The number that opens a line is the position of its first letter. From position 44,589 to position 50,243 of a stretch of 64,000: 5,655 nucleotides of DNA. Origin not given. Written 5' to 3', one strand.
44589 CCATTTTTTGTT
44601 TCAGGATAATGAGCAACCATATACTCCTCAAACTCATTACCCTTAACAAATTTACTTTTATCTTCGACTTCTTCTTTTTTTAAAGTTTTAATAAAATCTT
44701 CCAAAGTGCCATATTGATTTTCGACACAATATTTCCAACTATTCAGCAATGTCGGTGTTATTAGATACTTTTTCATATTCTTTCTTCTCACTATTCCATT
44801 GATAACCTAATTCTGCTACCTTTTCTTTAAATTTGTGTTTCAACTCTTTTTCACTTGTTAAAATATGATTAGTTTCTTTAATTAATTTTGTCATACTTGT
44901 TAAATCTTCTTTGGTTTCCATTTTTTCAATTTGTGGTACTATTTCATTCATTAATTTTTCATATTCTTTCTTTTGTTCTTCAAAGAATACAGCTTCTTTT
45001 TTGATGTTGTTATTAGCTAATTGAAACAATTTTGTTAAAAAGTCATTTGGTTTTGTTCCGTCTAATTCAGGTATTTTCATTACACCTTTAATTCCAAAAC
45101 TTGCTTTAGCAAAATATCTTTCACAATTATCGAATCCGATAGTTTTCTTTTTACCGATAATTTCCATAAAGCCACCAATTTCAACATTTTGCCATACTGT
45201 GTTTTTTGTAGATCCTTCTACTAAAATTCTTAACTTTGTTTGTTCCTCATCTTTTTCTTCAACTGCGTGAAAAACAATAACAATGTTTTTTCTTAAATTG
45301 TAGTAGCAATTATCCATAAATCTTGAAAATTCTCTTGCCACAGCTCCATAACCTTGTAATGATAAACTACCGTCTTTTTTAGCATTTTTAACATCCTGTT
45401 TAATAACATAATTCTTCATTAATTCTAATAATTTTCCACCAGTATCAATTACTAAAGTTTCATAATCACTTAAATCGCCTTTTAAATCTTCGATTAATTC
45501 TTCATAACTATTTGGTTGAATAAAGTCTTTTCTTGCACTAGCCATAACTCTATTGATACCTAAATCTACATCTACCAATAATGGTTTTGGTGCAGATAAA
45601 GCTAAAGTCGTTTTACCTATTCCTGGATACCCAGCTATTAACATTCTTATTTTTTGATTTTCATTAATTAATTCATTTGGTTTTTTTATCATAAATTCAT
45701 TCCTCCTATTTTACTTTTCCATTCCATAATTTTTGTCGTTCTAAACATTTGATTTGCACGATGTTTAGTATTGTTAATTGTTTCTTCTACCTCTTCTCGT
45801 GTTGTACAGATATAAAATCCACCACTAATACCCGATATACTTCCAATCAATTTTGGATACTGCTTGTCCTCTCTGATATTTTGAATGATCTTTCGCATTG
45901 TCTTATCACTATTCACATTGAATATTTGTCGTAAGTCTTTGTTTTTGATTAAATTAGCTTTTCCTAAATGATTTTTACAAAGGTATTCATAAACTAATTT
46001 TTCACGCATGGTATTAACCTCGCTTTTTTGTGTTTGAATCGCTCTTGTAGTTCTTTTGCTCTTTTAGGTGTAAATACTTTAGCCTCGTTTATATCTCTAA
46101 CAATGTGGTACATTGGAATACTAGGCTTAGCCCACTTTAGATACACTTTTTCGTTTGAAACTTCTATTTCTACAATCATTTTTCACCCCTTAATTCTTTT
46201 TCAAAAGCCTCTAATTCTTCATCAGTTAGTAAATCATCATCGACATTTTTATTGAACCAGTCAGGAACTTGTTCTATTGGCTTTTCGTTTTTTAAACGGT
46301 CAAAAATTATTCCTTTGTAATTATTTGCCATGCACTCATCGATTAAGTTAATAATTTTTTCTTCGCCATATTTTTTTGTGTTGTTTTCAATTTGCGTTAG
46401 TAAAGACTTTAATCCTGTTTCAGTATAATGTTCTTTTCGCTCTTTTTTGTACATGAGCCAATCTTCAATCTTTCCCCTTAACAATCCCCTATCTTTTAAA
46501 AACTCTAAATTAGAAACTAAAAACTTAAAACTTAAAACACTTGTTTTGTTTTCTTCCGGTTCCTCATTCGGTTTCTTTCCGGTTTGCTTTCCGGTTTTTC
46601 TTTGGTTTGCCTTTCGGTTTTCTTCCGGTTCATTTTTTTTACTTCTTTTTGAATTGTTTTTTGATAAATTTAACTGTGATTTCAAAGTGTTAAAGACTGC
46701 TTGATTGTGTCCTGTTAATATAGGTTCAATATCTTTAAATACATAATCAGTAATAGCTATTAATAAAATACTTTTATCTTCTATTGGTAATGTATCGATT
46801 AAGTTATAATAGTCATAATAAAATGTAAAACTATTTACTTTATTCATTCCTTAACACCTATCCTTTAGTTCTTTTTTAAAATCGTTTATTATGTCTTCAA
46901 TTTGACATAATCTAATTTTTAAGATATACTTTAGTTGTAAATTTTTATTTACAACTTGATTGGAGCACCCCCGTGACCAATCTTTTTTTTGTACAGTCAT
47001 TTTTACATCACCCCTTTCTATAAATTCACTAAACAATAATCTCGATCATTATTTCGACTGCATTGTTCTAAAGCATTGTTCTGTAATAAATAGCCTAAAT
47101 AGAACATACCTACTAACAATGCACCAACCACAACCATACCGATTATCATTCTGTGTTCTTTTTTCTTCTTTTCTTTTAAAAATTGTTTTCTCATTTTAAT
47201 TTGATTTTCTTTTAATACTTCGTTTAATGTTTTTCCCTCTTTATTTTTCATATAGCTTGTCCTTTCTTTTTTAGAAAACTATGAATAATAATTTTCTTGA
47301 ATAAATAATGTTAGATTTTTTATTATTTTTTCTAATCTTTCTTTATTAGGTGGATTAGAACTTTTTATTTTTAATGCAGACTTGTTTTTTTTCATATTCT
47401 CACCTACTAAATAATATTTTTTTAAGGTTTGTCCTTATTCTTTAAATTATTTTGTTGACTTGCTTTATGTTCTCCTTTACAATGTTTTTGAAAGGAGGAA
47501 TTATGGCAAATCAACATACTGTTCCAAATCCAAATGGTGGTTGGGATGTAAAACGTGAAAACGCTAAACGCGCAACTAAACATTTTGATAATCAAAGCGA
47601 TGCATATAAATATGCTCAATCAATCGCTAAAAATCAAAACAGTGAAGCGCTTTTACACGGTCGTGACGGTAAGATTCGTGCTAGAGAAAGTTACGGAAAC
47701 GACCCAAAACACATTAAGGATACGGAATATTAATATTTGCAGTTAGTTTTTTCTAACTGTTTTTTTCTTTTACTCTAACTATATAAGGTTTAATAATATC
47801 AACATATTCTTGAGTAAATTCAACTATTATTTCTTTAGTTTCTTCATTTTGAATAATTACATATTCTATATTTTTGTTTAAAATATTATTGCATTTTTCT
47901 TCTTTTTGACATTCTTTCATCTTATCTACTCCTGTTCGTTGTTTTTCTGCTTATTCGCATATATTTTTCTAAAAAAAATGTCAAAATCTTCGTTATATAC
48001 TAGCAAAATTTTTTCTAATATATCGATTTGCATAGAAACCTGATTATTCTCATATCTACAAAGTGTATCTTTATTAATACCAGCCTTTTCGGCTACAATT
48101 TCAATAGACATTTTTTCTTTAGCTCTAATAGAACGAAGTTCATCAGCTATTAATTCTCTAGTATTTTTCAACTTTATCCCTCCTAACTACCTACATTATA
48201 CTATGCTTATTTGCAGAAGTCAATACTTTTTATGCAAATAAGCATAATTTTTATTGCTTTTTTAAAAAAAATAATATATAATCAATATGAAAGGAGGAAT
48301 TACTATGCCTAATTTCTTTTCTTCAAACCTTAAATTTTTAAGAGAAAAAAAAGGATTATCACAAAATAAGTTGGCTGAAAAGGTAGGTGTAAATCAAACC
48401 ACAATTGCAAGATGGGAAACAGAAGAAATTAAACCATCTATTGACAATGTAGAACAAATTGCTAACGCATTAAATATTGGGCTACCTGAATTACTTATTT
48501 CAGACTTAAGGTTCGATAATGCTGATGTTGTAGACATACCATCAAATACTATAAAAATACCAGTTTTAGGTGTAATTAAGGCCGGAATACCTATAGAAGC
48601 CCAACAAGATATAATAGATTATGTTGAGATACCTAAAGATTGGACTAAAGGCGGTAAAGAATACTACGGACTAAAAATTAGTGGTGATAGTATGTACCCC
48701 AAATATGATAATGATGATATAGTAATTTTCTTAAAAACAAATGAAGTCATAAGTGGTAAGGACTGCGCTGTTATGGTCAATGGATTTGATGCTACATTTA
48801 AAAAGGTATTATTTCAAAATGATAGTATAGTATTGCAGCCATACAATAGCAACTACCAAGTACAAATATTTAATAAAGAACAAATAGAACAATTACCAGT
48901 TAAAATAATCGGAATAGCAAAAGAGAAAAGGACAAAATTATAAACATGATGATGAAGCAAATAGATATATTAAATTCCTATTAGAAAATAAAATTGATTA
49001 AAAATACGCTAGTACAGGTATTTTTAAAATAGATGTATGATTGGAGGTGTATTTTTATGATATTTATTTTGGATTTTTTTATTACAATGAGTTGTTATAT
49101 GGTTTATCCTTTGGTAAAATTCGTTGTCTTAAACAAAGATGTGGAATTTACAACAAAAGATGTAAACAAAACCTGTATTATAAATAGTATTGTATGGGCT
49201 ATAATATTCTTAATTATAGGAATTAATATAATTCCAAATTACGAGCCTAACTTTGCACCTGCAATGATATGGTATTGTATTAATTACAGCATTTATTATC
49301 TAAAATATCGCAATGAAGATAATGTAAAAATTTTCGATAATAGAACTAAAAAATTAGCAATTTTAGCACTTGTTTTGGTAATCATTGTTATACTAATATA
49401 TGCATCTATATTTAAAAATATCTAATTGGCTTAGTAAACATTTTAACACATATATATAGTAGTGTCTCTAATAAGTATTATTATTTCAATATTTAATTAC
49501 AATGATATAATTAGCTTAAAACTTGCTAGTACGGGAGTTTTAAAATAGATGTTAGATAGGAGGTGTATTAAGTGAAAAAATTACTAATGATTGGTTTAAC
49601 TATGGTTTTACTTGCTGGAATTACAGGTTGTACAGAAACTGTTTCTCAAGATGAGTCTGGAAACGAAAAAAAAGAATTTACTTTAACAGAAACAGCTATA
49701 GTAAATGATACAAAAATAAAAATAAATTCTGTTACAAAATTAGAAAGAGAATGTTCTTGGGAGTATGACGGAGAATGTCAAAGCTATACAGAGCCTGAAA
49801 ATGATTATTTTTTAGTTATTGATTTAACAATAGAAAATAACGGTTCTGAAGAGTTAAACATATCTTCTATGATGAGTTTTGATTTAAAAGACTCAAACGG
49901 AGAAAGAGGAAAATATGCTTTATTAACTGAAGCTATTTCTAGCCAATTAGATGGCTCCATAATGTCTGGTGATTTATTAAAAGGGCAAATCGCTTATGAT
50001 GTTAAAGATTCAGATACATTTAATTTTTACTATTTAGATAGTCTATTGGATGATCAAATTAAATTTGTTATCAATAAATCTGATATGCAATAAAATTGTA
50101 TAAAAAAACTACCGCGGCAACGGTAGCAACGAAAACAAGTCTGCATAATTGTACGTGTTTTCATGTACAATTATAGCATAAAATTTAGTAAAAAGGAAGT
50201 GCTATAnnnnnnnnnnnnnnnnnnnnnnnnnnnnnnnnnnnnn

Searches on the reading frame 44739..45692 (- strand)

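Call 52: search_protein_families(library=phrogs, proteins=[window:44739-45692:-], max_evalue=0.001)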
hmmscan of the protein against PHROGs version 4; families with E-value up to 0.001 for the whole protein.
window:44739-45692:- (317 aa): 3 families
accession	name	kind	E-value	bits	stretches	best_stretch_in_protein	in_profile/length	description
phrog_124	-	DNA, RNA and nucleotide metabolism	2.7e-44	153.1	1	2-307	31-335/382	Sak4-like ssDNA annealing protein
phrog_14754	-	unknown function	5.5e-07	30.6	1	15-95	17-97/98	-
phrog_1366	-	unknown function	1e-05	26.2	1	9-149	9-161/307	-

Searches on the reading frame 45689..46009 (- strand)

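Call 52: search_protein_families(library=phrogs, proteins=[window:45689-46009:-], max_evalue=0.001)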
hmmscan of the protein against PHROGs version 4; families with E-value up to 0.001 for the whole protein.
window:45689-46009:- (106 aa): 1 family
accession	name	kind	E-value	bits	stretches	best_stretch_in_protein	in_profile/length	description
phrog_2113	-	unknown function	2.2e-13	51.1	1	9-96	16-100/113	-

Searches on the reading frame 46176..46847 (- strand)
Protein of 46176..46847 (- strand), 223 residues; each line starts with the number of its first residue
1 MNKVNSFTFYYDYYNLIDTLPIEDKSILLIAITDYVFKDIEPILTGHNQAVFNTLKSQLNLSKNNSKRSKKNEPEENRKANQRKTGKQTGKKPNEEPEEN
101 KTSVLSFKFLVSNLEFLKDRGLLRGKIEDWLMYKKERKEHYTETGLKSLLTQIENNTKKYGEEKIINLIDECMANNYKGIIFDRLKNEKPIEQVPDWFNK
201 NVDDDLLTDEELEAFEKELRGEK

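Call 52: search_protein_families(library=phrogs, proteins=[window:46176-46847:-], max_evalue=0.001)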
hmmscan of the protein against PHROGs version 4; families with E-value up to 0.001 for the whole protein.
window:46176-46847:- (223 aa): 4 families
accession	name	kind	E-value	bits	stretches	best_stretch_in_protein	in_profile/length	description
phrog_15768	-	unknown function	1.8e-10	42.2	1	4-137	2-99/228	-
phrog_16304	-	unknown function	4.8e-07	30.9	1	2-101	2-96/244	-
phrog_6451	-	DNA, RNA and nucleotide metabolism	1.7e-06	29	1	62-193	119-246/272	primosomal protein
phrog_19415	-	unknown function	0.00042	21.4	1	5-100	6-94/224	-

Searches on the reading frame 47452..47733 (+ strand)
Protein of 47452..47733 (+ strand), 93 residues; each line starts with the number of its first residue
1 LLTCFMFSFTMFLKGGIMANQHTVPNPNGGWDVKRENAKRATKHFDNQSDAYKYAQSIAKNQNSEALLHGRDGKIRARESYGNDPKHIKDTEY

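Call 45: search_protein_families(library=pfam, proteins=[window:47452-47733:+], max_evalue=0.01)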
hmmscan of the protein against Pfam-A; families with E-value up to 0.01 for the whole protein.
window:47452-47733:+ (93 aa): 1 family
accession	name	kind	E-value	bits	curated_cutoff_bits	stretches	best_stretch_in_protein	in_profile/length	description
PF09954.14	DUF2188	-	7e-23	81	22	1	21-81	1-62/62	Uncharacterized protein conserved in bacteria (DUF2188)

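Call 52: search_protein_families(library=phrogs, proteins=[window:47452-47733:+], max_evalue=0.001)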
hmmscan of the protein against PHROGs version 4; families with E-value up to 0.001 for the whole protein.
window:47452-47733:+ (93 aa): 2 families
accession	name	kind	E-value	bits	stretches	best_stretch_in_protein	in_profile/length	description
phrog_3220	-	unknown function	1.2e-27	97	1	19-89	3-73/74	-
phrog_22338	-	unknown function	5.6e-06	27.5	1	27-88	142-205/207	-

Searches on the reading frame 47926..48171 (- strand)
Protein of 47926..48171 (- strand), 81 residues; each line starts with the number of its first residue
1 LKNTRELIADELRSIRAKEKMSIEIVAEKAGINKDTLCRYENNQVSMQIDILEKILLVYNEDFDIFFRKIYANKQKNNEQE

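Call 45: search_protein_families(library=pfam, proteins=[window:47926-48171:-], max_evalue=0.01)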
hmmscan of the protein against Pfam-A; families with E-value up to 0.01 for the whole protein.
window:47926-48171:- (81 aa): 4 families
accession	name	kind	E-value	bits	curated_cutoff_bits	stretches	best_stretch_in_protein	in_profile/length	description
PF01381.28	HTH_3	-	1e-06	29.1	23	1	12-65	1-54/55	Helix-turn-helix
PF13443.12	HTH_26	-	1.5e-06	28.7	22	1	12-60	2-51/63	Cro/C1-type HTH DNA-binding domain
PF13560.12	HTH_31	-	3.6e-05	24.4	27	1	8-59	2-54/64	Helix-turn-helix domain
PF12844.13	HTH_19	-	4.9e-05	23.6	30.2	1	12-62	4-54/64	Helix-turn-helix domain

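Call 52: search_protein_families(library=phrogs, proteins=[window:47926-48171:-], max_evalue=0.001)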
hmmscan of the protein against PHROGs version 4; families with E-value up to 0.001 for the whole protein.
window:47926-48171:- (81 aa): 8 families
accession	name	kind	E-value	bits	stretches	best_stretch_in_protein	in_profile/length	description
phrog_3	-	transcription regulation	9.8e-10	39.7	1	1-78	82-158/430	transcriptional repressor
phrog_2439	-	transcription regulation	3.2e-09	37.2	1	3-74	3-74/367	transcriptional regulator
phrog_8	-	transcription regulation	2.5e-06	28.2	1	2-59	71-128/346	transcriptional regulator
phrog_1373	-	transcription regulation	1.8e-05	25.8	1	6-74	61-130/166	transcriptional regulator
phrog_147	-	transcription regulation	5.1e-05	24.6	1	8-56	5-54/100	transcriptional regulator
phrog_35675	-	moron, auxiliary metabolic gene and host takeover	0.00071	20.6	1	5-47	4-46/75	antitoxin with HTH domain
phrog_24325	-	transcription regulation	0.0009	20.6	1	8-57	53-103/133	transcriptional regulator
phrog_7241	-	transcription regulation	0.00098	20.2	0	11-59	65-113/122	transcriptional regulator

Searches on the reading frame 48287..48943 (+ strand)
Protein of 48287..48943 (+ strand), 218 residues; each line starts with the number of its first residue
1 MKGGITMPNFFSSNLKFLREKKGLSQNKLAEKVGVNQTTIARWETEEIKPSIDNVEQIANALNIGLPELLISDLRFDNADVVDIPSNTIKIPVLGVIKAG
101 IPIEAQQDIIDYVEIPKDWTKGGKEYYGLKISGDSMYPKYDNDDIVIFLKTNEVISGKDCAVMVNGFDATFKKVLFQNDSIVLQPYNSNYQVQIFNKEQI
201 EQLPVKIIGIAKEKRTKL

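Call 3: search_protein_families(library=pfam, proteins=[window:48287-48943:+], max_evalue=0.01)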
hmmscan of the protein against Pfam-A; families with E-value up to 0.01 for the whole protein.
window:48287-48943:+ (218 aa): 8 families
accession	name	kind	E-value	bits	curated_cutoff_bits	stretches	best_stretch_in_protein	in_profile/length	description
PF00717.28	Peptidase_S24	-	1.3e-25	89.8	23.3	1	92-209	1-113/116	Peptidase S24-like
PF01381.28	HTH_3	-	6.8e-17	61.7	23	1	15-69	1-55/55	Helix-turn-helix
PF12844.13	HTH_19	-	5.8e-12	45.8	30.2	1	14-66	3-55/64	Helix-turn-helix domain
PF13560.12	HTH_31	-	1.5e-09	38.5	27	1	15-65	6-57/64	Helix-turn-helix domain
PF13443.12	HTH_26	-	8.7e-08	32.7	22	1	14-71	1-59/63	Cro/C1-type HTH DNA-binding domain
PF13412.12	HTH_24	-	0.0015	18.5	21.9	1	15-42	9-36/48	Winged helix-turn-helix DNA-binding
PF08279.18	HTH_11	-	0.0019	18.5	25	0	15-42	6-34/55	HTH domain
PF07022.19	Phage_CI_repr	-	0.0025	18.5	22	1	25-73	14-61/65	Bacteriophage CI repressor helix-turn-helix domain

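Call 52: search_protein_families(library=phrogs, proteins=[window:48287-48943:+], max_evalue=0.001)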
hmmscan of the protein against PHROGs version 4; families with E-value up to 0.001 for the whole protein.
window:48287-48943:+ (218 aa): 35 families (the best 25 are shown)
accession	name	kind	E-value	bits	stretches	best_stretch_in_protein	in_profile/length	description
phrog_4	-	transcription regulation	2e-39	136.7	1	9-209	135-330/400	transcriptional repressor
phrog_8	-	transcription regulation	8e-21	75.9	1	6-150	72-247/346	transcriptional regulator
phrog_3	-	transcription regulation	5.2e-16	60.4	1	6-90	84-161/430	transcriptional repressor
phrog_2967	-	transcription regulation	3.3e-12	47.4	1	11-73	11-73/225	transcriptional regulator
phrog_2439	-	transcription regulation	2.7e-10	40.6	1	9-64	6-61/367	transcriptional regulator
phrog_2328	-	transcription regulation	3.7e-10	40.7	1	11-64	16-69/128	transcriptional repressor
phrog_7950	-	transcription regulation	4.3e-10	40.5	1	13-47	10-44/68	transcriptional repressor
phrog_1373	-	transcription regulation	8.2e-10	39.9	1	15-73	68-126/166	transcriptional regulator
phrog_5823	-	transcription regulation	1.1e-08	35.7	1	10-70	6-67/404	transcriptional regulator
phrog_4836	-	transcription regulation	1.4e-08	35.5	1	11-63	76-128/194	CII-like regulator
phrog_6201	-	transcription regulation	5.2e-08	33.8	1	128-209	30-109/121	CI-like repressor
phrog_7241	-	transcription regulation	1.2e-07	32.8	1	14-69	65-120/122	transcriptional regulator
phrog_2104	-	unknown function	1.6e-07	32.4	1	12-51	41-80/103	-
phrog_3949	-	transcription regulation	5.1e-07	30.9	1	25-71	28-74/161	transcriptional repressor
phrog_13326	-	unknown function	6.5e-07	30.6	1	25-74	9-58/151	-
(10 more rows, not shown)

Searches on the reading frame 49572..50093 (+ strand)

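Call 45: search_protein_families(library=pfam, proteins=[window:49572-50093:+], max_evalue=0.01)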
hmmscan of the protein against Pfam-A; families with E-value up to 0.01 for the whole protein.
window:49572-50093:+ (173 aa): 3 families
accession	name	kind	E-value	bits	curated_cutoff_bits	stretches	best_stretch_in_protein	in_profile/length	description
PF11611.13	DUF4352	-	8.8e-17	62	25.9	1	39-157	4-115/122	Domain of unknown function (DUF4352)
PF16729.10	DUF5067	-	2.9e-08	34.1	27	1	25-148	4-117/126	Domain of unknown function (DUF5067)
PF25513.1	P2_C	-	0.0085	16.5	25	0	41-123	37-118/120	Viral coat protein P2 C-terminal domain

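Call 52: search_protein_families(library=phrogs, proteins=[window:49572-50093:+], max_evalue=0.001)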
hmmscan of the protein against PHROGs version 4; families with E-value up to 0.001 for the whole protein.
window:49572-50093:+ (173 aa): 3 families
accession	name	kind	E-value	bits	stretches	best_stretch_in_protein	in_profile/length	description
phrog_806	-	unknown function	2.8e-20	74.1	1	1-148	2-163/187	-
phrog_3727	-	unknown function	6.2e-08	33.7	1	46-152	82-178/209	-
phrog_32528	-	unknown function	0.00032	21.9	1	4-77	29-102/148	-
